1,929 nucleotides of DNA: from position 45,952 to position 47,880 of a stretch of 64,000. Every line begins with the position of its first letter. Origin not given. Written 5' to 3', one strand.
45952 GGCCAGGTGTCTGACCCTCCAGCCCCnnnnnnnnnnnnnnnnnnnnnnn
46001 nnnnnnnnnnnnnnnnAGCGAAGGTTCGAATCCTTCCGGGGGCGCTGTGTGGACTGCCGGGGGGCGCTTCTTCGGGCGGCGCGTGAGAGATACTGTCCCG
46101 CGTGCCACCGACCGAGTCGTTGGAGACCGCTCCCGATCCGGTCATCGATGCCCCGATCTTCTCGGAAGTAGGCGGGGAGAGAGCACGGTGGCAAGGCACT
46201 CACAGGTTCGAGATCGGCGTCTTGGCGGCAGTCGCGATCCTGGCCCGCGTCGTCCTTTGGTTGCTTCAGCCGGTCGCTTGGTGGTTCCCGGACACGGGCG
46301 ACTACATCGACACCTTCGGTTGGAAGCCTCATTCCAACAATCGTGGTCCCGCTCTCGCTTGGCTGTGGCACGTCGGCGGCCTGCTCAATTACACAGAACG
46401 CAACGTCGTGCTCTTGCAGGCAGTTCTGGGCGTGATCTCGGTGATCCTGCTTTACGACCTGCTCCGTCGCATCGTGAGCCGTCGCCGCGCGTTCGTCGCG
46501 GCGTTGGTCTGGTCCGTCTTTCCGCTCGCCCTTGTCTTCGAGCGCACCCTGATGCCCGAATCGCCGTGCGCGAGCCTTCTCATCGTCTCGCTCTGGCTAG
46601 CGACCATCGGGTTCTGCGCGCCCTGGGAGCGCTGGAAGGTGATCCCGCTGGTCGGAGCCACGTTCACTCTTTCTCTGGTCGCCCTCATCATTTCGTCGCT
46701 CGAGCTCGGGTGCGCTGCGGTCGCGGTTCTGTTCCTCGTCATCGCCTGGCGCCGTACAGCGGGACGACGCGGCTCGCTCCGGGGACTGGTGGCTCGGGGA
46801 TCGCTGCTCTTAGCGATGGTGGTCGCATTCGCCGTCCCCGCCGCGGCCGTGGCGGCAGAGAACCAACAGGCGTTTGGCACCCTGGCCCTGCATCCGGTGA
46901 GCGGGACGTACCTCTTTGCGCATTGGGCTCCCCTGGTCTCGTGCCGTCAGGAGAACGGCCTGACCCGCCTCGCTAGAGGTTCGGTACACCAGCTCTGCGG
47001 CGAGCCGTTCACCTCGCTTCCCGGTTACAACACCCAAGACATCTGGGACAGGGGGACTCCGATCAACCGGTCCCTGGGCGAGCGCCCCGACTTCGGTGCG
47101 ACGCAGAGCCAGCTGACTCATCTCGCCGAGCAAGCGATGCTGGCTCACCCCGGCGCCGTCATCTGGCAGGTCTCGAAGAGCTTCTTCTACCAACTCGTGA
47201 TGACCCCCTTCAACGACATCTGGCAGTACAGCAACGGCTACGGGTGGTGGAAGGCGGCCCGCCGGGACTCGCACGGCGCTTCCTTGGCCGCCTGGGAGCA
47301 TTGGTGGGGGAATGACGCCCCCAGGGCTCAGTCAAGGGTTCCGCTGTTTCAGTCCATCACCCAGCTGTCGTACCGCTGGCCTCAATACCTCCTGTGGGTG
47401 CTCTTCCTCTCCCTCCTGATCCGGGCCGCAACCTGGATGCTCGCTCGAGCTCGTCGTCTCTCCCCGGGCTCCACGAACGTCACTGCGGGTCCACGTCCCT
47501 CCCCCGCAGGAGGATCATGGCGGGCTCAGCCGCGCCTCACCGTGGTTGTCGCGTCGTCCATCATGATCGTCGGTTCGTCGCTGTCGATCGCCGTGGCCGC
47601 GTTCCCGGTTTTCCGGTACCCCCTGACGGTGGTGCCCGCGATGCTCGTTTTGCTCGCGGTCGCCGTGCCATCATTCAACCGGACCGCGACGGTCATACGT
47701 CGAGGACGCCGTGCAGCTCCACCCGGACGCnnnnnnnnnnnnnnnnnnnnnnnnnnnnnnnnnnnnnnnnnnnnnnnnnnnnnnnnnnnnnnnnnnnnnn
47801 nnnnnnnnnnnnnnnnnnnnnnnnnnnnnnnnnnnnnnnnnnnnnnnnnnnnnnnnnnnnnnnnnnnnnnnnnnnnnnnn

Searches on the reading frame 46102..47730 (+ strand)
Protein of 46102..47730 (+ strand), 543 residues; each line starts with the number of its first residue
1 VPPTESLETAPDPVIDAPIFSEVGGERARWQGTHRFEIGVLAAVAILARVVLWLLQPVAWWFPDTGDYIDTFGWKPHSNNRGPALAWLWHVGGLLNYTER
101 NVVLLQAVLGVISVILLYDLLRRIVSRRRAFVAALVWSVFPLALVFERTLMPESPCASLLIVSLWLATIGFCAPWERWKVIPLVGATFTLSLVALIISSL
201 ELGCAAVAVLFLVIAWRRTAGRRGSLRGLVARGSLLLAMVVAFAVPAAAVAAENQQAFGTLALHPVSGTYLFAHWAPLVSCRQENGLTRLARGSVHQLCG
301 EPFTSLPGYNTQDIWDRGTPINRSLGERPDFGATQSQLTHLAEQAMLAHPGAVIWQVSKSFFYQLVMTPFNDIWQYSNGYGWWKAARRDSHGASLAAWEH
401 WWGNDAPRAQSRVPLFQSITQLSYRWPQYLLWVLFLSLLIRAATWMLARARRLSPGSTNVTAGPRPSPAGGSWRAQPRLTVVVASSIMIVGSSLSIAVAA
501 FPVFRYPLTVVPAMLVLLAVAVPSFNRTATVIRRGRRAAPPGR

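Call 5: search_protein_families(library=ncbifam, proteins=[window:46102-47730:+], max_evalue=0.1)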
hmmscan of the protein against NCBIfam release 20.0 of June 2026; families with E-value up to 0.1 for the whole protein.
window:46102-47730:+ (543 aa): 1 family
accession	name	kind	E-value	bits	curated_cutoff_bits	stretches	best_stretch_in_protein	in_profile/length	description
NF010943.0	PRK14363.1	equivalog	0.041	13.4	273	1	358-388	161-191/204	Maf-like protein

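Call 15: search_protein_families(library=pfam, proteins=[window:46102-47730:+], max_evalue=0.001)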
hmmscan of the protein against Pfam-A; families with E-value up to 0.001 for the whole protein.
window:46102-47730:+ (543 aa): 1 family
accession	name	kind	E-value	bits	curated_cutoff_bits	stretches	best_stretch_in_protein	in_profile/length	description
PF13231.12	PMT_2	-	4.1e-10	40.5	26.1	1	81-222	2-140/160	Dolichyl-phosphate-mannose-protein mannosyltransferase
